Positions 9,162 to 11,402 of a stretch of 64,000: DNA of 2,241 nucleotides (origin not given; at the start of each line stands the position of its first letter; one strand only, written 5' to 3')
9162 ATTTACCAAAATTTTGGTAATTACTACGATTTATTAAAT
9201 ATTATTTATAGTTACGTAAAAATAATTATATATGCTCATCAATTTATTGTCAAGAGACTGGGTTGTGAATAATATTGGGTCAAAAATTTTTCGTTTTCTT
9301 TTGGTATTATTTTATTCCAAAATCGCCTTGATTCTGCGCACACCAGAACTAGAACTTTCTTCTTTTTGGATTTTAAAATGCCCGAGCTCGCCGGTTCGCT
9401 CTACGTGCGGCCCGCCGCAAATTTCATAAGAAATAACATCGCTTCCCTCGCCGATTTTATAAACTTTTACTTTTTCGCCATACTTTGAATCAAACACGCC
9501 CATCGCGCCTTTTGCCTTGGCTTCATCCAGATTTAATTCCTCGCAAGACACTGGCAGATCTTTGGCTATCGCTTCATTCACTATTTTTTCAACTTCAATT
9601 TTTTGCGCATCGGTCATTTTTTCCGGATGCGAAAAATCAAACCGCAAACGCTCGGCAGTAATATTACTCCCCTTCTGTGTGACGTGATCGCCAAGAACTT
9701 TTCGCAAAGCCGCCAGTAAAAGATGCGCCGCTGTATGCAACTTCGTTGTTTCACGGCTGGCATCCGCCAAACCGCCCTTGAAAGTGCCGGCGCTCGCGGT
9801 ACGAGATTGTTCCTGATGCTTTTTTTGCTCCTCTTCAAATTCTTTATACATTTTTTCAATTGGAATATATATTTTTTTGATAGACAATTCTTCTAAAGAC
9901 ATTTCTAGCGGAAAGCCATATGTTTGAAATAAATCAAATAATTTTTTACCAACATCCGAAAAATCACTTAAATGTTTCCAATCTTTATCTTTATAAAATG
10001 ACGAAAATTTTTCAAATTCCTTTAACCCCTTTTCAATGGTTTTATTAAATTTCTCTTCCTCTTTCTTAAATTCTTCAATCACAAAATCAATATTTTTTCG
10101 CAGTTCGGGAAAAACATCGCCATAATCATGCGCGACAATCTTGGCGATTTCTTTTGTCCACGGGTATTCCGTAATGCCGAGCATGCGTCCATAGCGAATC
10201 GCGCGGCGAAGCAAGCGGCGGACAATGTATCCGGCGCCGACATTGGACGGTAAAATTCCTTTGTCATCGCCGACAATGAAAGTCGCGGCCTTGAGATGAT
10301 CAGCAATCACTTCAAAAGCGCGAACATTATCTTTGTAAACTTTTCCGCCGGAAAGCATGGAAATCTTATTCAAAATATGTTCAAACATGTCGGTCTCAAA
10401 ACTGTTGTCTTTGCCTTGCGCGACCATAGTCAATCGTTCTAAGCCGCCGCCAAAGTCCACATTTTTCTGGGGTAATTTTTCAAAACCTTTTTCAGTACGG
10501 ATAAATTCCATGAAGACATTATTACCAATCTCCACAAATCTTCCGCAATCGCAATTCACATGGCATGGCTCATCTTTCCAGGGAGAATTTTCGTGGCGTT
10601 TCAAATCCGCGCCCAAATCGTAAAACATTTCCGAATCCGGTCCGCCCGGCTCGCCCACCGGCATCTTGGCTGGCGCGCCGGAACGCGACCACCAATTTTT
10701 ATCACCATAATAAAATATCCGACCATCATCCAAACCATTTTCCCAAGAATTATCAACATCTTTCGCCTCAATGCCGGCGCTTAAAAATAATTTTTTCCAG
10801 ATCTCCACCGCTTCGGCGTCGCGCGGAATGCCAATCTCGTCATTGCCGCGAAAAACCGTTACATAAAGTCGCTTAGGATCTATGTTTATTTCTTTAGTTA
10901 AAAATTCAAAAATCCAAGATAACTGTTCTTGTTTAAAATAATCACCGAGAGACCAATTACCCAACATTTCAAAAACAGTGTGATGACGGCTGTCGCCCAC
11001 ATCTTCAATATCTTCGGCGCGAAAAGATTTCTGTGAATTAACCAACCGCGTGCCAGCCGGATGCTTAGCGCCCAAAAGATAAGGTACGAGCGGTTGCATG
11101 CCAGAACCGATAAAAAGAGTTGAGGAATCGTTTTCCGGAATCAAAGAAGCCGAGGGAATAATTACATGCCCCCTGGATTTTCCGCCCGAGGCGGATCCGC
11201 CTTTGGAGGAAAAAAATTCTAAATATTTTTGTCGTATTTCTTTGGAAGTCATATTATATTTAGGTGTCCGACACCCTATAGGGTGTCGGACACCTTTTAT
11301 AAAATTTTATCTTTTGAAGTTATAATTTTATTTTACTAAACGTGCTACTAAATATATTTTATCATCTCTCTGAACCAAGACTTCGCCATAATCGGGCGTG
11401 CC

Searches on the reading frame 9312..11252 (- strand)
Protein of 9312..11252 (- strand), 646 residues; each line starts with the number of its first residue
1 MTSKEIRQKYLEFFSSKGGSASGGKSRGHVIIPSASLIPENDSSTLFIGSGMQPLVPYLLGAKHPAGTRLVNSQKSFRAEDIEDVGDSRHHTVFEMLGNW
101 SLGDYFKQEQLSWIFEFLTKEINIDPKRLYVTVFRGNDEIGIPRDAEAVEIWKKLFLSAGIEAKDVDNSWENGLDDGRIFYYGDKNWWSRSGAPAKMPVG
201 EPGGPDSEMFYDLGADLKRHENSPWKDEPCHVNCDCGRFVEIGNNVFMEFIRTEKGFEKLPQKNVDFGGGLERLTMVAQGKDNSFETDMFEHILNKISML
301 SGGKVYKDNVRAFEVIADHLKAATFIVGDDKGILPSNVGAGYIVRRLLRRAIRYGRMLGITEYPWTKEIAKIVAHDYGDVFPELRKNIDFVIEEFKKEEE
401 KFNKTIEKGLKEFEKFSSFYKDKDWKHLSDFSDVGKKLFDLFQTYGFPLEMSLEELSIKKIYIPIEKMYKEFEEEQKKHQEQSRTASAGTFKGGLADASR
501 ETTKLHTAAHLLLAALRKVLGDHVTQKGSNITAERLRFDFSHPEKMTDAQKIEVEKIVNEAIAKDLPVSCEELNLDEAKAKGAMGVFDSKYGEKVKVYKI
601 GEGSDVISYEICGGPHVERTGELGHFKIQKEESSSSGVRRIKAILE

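Call 43: search_protein_families(library=pfam, proteins=[window:9312-11252:-], max_evalue=0.00001)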
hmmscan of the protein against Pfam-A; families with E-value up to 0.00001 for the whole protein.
window:9312-11252:- (646 aa): 2 families
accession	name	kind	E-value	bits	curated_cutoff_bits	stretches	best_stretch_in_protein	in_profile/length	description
PF01411.24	tRNA-synt_2c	-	1.8e-108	364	30.3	1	5-487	1-436/552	tRNA synthetases class II (A)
PF07973.19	tRNA_SAD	-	4.4e-17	62.2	24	1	595-641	1-43/44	Threonyl and Alanyl tRNA synthetase second additional domain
